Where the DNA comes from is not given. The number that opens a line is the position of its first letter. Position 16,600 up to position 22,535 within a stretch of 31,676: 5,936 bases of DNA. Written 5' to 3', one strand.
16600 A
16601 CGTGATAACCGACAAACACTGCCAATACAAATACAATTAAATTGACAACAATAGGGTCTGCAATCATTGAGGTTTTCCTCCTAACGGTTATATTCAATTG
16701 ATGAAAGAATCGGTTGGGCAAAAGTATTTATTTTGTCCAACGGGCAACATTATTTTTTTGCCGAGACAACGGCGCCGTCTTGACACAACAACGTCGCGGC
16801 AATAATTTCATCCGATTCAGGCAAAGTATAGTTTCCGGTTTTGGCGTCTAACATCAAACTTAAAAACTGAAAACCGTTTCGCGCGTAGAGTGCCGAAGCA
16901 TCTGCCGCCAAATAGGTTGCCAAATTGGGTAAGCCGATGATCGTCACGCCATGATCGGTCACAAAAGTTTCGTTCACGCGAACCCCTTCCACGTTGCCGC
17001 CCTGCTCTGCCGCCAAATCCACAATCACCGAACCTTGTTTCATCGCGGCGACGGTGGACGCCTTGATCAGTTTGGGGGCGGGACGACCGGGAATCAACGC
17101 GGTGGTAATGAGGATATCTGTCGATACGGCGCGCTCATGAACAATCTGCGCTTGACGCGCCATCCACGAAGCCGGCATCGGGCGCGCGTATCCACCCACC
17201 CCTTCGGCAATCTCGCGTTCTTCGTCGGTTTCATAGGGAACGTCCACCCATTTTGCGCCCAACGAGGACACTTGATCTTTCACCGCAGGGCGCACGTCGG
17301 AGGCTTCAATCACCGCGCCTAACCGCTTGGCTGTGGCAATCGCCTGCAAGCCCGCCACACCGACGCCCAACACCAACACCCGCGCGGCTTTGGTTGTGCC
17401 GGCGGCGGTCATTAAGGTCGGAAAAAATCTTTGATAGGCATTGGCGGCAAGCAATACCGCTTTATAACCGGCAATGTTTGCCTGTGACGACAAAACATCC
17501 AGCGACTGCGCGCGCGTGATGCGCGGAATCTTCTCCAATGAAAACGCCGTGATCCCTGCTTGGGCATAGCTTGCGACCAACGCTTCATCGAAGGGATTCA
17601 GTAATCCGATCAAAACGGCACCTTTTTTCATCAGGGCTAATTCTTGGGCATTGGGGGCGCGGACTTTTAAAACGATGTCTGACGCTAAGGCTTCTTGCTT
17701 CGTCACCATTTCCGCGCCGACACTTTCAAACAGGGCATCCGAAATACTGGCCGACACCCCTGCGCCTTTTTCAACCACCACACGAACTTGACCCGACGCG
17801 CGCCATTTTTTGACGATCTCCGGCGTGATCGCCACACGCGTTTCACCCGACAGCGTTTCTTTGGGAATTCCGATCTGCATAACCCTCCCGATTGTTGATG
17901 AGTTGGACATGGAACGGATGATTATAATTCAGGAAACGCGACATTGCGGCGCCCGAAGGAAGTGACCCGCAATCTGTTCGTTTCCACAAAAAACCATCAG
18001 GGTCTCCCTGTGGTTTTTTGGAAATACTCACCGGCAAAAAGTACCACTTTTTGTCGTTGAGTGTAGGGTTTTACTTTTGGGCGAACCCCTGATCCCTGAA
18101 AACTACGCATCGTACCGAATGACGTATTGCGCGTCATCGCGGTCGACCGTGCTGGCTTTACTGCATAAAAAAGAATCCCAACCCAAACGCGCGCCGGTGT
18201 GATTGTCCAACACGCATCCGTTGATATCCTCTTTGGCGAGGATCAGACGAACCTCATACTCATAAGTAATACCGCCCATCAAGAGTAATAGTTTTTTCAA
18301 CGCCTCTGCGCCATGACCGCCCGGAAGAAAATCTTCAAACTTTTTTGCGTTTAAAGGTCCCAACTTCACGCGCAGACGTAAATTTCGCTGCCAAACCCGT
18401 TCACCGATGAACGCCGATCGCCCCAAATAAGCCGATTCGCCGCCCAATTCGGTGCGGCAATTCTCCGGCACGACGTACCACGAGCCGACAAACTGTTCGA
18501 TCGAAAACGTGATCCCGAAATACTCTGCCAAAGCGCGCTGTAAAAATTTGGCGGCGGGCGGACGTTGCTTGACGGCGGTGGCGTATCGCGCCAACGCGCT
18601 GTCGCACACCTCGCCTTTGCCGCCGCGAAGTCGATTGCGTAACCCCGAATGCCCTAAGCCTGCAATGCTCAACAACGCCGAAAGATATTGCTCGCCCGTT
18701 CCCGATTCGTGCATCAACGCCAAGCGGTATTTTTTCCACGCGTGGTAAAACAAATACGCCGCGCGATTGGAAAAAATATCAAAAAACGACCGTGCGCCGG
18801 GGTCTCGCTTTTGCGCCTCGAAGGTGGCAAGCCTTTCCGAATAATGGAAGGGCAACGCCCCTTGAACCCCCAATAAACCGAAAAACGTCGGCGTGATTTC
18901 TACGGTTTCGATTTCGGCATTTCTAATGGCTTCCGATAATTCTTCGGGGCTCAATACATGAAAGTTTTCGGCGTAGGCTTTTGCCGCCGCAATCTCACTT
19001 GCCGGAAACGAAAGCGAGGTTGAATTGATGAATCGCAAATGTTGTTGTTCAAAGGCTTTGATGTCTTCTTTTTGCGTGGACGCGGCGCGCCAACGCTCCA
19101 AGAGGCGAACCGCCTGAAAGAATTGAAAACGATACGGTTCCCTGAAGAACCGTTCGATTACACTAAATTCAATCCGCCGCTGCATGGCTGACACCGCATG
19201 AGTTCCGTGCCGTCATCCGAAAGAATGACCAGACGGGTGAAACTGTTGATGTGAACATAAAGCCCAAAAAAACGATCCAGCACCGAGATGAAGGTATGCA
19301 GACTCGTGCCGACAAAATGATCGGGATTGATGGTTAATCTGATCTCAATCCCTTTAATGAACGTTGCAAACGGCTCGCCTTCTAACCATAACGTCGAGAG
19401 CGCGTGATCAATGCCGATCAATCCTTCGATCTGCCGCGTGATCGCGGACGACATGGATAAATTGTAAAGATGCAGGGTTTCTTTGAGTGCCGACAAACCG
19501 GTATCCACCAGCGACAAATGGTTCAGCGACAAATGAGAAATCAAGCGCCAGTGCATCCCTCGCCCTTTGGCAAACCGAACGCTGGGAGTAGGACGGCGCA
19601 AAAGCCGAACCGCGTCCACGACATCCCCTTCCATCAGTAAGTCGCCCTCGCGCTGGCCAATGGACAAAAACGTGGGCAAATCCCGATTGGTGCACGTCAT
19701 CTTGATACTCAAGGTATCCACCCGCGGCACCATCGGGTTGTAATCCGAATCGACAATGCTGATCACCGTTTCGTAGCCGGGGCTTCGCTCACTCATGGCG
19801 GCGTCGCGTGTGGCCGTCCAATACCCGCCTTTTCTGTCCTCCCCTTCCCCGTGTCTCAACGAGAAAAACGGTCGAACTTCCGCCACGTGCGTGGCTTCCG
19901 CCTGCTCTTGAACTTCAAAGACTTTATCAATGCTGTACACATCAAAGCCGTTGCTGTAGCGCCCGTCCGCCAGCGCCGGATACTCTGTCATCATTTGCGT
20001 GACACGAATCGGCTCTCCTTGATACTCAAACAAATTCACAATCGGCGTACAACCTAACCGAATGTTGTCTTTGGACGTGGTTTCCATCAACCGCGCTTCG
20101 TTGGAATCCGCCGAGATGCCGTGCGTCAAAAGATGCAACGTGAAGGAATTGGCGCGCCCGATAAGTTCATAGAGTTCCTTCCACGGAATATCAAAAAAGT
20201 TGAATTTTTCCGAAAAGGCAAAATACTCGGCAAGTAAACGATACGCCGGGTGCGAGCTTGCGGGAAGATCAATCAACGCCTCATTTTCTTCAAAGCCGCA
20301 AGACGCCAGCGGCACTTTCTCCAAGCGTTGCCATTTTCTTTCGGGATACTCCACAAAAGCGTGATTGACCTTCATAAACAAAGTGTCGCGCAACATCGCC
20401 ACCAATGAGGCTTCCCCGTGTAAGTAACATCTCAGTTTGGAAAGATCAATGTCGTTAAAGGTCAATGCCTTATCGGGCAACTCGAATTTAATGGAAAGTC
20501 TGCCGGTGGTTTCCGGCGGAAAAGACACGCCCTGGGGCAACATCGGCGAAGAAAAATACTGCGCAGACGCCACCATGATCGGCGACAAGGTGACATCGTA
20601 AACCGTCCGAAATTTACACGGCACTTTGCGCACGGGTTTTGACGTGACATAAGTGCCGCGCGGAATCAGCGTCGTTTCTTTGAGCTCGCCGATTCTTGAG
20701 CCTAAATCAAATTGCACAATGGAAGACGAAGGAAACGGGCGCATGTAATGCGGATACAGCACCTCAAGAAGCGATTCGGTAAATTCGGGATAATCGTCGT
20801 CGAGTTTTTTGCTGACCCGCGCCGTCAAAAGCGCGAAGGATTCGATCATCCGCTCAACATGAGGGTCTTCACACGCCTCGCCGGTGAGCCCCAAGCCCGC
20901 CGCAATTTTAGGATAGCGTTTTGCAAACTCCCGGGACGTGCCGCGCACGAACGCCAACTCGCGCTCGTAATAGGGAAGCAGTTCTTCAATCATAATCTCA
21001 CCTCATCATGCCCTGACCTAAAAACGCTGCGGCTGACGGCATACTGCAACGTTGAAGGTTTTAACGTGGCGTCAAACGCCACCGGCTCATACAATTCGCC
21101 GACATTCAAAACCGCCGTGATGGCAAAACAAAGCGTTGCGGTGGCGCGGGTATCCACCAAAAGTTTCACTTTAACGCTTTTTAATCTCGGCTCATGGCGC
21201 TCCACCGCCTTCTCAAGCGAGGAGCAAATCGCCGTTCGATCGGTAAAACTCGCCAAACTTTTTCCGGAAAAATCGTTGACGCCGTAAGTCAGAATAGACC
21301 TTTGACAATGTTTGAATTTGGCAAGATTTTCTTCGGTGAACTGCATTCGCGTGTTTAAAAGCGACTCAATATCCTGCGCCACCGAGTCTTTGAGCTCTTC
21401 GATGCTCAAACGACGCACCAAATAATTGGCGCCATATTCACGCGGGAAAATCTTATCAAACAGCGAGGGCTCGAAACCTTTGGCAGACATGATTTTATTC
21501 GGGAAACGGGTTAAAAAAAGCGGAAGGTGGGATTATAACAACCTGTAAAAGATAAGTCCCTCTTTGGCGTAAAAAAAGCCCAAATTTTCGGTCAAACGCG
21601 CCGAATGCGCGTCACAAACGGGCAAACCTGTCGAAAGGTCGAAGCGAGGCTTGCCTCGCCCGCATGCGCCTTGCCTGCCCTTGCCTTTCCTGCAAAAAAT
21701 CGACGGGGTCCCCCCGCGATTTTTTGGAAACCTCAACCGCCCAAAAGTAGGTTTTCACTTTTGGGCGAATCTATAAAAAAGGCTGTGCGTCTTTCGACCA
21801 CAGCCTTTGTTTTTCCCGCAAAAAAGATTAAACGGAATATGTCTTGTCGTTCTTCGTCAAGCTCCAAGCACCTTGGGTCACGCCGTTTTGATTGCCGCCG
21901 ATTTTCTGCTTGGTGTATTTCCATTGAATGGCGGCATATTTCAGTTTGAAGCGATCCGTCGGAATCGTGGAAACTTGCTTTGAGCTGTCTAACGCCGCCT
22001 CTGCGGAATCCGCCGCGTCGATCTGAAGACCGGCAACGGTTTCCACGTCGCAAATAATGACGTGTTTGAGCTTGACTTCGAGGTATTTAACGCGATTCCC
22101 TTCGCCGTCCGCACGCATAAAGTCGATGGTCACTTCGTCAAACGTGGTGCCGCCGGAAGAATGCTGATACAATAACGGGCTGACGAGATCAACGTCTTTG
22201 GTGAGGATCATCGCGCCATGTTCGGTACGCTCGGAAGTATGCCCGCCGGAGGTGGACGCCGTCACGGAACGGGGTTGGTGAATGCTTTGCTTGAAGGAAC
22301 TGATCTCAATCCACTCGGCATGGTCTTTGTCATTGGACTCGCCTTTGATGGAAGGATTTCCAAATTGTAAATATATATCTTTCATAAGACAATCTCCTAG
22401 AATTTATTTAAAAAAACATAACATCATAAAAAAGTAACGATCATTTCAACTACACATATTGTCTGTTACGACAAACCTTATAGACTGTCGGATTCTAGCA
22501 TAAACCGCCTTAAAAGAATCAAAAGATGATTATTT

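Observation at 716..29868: Ten copies of a double-hairpin element whose shape is conserved while its sequence covaries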

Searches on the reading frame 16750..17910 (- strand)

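Call 10: search_protein_families(library=pfam, proteins=[window:16750-17910:-])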
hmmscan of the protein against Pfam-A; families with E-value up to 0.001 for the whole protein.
window:16750-17910:- (386 aa): 3 families
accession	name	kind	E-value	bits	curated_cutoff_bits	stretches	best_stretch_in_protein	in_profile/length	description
PF01262.27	AlaDh_PNT_C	-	1.6e-61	207.9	23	1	151-383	1-213/214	Alanine dehydrogenase/PNT, C-terminal domain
PF05222.21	AlaDh_PNT_N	-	1.9e-39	135.4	30.4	1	14-147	1-136/136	Alanine dehydrogenase/PNT, N-terminal domain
PF02826.25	2-Hacid_dh_C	-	0.00043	20.2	25.1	0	173-224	34-85/178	D-isomer specific 2-hydroxyacid dehydrogenase, NAD binding domain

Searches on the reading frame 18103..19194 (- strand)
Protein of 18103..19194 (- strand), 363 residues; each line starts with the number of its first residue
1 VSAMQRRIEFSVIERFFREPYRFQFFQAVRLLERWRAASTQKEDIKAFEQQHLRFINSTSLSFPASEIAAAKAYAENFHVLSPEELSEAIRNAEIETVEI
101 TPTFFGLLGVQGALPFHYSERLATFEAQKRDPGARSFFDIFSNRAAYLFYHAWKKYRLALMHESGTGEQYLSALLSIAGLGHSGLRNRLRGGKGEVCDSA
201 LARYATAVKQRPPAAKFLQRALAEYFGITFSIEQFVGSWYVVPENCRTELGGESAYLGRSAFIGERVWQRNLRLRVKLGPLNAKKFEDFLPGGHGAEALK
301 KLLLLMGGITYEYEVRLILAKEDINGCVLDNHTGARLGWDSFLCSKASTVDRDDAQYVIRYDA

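Call 10: search_protein_families(library=pfam, proteins=[window:18103-19194:-])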
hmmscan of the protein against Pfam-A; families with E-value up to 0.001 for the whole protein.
window:18103-19194:- (363 aa): 1 family
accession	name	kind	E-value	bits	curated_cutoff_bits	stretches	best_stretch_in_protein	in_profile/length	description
PF06996.16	T6SS_TssG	-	3.6e-92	309.3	24.6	1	19-343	1-303/304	Type VI secretion, TssG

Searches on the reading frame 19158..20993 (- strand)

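Call 10: search_protein_families(library=pfam, proteins=[window:19158-20993:-])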
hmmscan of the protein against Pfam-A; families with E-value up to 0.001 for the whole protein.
window:19158-20993:- (611 aa): 1 family
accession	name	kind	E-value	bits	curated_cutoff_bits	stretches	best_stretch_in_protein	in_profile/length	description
PF05947.17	T6SS_TssF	-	4.2e-190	633.7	25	1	1-606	1-606/608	Type VI secretion system, TssF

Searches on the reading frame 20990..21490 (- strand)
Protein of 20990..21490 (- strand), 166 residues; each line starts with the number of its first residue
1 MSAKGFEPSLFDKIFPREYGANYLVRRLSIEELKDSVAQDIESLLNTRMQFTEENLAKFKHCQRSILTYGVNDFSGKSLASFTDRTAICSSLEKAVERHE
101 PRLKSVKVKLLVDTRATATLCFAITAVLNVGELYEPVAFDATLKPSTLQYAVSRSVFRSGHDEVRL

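Call 96: search_protein_families(library=pfam, proteins=[window:20990-21490:-], max_evalue=0.00001)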
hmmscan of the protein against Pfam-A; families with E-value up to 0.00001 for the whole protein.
window:20990-21490:- (166 aa): 1 family
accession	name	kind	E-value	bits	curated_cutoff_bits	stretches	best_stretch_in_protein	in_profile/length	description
PF04965.19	GPW_gp25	-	7.8e-20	70.9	27.2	1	32-129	2-92/96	Baseplate wedge protein gp25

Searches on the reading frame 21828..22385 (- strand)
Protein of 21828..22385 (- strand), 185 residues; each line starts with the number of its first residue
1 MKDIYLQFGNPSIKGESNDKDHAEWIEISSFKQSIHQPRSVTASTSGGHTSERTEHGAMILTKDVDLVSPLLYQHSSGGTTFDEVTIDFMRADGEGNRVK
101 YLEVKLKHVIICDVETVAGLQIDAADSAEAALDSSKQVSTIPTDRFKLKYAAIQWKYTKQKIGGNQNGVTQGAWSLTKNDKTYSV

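Call 10: search_protein_families(library=pfam, proteins=[window:21828-22385:-])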
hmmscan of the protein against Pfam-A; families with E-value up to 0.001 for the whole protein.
window:21828-22385:- (185 aa): 1 family
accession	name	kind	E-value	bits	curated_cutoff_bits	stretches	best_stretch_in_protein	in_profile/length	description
PF05638.18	T6SS_HCP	-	2.4e-34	118.8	23.5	1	5-157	1-129/129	Type VI secretion system effector, Hcp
